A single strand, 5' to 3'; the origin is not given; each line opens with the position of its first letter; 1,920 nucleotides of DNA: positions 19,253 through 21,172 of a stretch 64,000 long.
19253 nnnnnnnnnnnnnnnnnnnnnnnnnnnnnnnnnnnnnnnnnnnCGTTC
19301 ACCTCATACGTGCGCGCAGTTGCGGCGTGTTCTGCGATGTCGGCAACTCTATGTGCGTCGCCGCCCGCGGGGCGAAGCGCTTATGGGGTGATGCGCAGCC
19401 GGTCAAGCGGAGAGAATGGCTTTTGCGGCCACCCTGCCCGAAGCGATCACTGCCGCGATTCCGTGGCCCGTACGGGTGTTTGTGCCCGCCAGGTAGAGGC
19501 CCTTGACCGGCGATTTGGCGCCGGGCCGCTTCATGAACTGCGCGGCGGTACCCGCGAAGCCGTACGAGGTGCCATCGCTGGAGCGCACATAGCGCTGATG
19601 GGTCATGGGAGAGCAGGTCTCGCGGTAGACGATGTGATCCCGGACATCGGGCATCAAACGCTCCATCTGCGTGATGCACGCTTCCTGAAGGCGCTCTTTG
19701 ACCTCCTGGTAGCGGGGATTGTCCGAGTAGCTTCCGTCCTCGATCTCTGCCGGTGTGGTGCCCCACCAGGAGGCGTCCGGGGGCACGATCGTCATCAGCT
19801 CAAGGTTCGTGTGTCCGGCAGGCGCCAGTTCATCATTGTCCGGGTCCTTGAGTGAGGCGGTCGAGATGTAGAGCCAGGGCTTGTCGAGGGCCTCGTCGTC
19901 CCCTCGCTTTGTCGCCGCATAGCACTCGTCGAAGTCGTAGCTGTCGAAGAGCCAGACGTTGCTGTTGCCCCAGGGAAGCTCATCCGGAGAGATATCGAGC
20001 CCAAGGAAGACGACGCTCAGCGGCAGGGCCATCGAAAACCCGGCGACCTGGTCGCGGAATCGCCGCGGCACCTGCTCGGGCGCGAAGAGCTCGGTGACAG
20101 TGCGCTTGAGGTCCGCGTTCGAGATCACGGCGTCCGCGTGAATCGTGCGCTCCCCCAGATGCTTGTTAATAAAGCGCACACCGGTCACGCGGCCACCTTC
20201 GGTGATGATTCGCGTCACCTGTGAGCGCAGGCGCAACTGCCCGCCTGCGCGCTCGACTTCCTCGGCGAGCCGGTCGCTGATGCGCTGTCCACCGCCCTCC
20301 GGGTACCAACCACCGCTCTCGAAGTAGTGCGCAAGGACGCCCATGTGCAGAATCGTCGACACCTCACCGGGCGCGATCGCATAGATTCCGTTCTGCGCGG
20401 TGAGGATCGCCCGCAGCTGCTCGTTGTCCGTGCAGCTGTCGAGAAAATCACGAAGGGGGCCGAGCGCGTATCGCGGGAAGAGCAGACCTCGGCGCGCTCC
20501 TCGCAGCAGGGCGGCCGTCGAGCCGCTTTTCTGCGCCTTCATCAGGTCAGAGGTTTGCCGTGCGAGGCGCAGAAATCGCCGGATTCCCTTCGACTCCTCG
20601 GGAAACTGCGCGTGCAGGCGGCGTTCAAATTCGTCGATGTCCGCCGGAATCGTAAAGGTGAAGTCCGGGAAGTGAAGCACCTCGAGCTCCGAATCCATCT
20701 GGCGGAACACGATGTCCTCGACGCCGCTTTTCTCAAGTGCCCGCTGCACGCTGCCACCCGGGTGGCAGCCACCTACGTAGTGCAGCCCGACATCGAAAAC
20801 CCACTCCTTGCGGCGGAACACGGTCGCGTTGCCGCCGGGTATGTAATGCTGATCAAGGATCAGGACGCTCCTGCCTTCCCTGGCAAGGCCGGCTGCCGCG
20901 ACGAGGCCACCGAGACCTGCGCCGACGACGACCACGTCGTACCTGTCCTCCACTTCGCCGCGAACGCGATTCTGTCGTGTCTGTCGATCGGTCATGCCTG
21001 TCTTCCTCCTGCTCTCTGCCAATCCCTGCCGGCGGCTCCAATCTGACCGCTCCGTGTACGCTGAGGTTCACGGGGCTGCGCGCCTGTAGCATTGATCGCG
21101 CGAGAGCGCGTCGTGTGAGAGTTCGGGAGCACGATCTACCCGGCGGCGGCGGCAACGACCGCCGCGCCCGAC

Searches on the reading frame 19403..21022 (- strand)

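Call 3: search_protein_families(library=pfam, proteins=[window:19403-21022:-], max_evalue=1)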
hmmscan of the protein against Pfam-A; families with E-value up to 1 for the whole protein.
window:19403-21022:- (539 aa): 15 families
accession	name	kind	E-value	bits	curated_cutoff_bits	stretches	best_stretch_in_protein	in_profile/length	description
PF01593.30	Amino_oxidase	-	1.6e-25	90.8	19.8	1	37-537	1-443/443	Flavin containing amine oxidoreductase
PF01266.30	DAO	-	2.9e-16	60.4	27.9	1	29-306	1-205/353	FAD dependent oxidoreductase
PF13450.12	NAD_binding_8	-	1.4e-14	54.5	21.9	1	32-97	1-66/68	NAD(P)-binding Rossmann-like domain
PF00890.30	FAD_binding_2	-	9.1e-13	48.6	20.4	2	29-64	1-36/414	FAD binding domain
PF12831.13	FAD_oxidored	-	1.2e-11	45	27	2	29-67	1-39/416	FAD dependent oxidoreductase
PF07992.20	Pyr_redox_2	-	4.3e-07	30.1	26.1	1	28-63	1-37/291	Pyridine nucleotide-disulphide oxidoreductase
PF03486.20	HI0933_like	-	6e-06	26.3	50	1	29-60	2-33/244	HI0933-like protein Rossmann domain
PF01494.25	FAD_binding_3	-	1.4e-05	24.9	22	1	28-59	2-33/349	FAD binding domain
PF01946.23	Thi4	-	0.00021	21.1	26.2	1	28-66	18-57/235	Thi4 family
PF00070.33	Pyr_redox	-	0.00039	21.3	22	0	30-57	2-29/82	Pyridine nucleotide-disulphide oxidoreductase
PF01134.28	GIDA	-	0.005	16.4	22.1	1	29-59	1-31/391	Glucose inhibited division protein A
PF00996.24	GDI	-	0.0078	15.2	23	1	25-68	2-45/436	GDP dissociation inhibitor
PF05834.18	Lycopene_cycl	-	0.039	13.5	23.4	1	29-58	1-32/380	Lycopene cyclase protein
PF01262.27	AlaDh_PNT_C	-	0.11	12.3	23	1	21-58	20-59/214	Alanine dehydrogenase/PNT, C-terminal domain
PF12697.13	Abhydrolase_6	-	0.98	10.5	26.3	1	20-72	58-94/217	Alpha/beta hydrolase family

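Call 28: search_protein_families(library=ncbifam, proteins=[window:19403-21022:-], max_evalue=0.1)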
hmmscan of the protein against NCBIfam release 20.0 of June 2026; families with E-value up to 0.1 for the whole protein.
window:19403-21022:- (539 aa): 124 families (the best 25 are shown)
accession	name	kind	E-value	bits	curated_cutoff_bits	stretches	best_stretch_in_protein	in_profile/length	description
TIGR02734.1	crtI_fam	subfamily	1.1e-52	179.4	238.1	1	30-538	1-490/504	phytoene desaturase family protein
TIGR02730.1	carot_isom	equivalog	4.3e-46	157.8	586.9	1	28-535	1-487/493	carotenoid isomerase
TIGR02733.1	desat_CrtD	equivalog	1.5e-40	139.4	549.7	1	29-538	3-490/492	C-3',4' desaturase CrtD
NF058655.1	CrtID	equivalog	4.7e-37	127.9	640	1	30-533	1-478/478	bifunctional phytoene desaturase/3,4-desaturase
NF045637.1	carotdesatCrtDProt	equivalog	4.6e-32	111.2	580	2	229-538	205-484/485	1-hydroxycarotenoid 3,4-desaturase CrtD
NF045689.1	BCarotKetCrtO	equivalog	4.1e-25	88.3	1000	3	171-318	168-312/563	beta-carotene ketolase CrtO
NF042421.1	hydcarot_desat_CrtD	equivalog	5.3e-25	87.8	500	1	30-536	4-483/487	1-hydroxycarotenoid 3,4-desaturase CrtD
TIGR03467.1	HpnE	equivalog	8.8e-18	64.8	283.05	2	30-315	1-272/430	hydroxysqualene dehydroxylase HpnE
NF005560.0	PRK07233.1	equivalog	1.4e-16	60.3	252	2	240-306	193-254/435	hypothetical protein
NF005548.0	PRK07208.1-4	equivalog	4.4e-12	45.4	389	2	27-81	3-57/488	hypothetical protein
NF006130.0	PRK08274.1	equivalog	1.6e-11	43.7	369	2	25-68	3-48/467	FAD-dependent tricarballylate dehydrogenase TcuA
NF005547.0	PRK07208.1-3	equivalog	8.9e-11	41.2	380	2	28-81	5-58/465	hypothetical protein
NF053556.1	prodigi_MAP_PigB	equivalog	7.4e-09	34.5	850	1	13-112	140-236/659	prodigiosin MAP biosynthesis oxidoreductase PigB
TIGR01813.1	flavo_cyto_c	subfamily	1.7e-08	33.6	285.45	2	29-67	1-40/444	flavocytochrome c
NF005511.0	PRK07121.1-4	equivalog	2e-08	33.2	466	2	23-68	16-59/553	FAD-binding protein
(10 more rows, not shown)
